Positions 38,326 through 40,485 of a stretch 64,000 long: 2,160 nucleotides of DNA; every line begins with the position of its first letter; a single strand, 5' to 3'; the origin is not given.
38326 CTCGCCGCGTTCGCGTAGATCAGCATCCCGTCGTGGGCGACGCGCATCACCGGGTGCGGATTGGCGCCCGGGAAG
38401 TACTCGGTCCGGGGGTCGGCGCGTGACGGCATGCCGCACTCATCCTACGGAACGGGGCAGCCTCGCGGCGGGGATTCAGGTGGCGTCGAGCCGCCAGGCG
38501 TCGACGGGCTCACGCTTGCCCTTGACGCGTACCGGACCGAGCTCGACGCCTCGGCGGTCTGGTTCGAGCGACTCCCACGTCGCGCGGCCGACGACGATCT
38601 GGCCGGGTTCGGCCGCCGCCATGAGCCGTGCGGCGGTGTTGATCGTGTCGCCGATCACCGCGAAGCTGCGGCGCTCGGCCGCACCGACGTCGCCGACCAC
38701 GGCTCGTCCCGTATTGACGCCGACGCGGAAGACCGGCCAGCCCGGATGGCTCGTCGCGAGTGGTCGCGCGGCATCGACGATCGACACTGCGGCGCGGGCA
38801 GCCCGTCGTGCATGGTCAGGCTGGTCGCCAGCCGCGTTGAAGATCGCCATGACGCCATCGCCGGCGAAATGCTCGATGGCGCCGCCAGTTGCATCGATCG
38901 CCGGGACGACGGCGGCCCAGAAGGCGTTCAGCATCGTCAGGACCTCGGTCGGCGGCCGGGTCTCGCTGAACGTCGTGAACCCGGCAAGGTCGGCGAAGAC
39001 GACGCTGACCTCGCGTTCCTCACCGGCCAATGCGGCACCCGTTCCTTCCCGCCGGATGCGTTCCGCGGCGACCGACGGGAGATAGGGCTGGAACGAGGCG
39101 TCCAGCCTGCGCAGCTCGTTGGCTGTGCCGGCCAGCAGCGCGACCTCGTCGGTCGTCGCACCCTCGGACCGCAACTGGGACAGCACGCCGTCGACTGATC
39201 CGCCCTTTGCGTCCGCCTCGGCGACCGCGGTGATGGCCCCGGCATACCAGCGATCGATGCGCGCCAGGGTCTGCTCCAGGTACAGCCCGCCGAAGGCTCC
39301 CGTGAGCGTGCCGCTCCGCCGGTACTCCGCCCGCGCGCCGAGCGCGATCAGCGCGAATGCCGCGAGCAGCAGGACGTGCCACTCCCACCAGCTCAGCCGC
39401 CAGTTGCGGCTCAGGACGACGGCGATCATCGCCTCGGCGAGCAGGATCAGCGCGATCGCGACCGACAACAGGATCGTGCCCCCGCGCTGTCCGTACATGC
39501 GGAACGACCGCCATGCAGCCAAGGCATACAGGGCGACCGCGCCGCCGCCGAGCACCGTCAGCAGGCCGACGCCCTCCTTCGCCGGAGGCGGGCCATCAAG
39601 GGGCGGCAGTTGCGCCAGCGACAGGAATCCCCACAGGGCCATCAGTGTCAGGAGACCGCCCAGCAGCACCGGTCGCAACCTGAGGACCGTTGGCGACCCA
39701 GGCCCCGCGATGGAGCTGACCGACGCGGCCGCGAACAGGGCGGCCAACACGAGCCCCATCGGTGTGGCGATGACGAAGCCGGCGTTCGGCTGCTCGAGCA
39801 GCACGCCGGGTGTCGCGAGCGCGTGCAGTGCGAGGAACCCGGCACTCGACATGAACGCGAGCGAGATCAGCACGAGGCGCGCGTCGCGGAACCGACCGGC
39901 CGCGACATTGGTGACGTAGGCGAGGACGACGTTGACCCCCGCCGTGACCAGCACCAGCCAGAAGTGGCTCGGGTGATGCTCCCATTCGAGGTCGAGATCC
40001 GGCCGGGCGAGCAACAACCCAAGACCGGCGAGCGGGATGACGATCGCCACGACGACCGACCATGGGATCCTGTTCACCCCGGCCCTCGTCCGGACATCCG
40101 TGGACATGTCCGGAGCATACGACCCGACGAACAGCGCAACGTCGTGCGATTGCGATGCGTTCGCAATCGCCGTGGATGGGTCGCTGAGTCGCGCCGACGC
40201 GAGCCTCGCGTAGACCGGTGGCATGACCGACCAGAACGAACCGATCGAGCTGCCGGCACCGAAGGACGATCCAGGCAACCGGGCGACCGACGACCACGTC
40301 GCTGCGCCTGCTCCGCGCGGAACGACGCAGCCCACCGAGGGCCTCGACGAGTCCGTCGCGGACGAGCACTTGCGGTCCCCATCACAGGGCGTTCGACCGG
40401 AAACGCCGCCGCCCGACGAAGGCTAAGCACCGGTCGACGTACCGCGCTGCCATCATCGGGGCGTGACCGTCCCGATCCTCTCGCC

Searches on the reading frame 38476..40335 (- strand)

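Call 49: search_protein_families(library=pfam, proteins=[window:38476-40335:-], max_evalue=0.00001)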
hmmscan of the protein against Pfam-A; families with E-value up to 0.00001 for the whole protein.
window:38476-40335:- (619 aa): 1 family
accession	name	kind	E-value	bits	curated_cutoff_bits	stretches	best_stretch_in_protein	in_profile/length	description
PF00211.25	Guanylate_cyc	-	4.7e-23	82.2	21.9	1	440-609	6-175/183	Adenylate and Guanylate cyclase catalytic domain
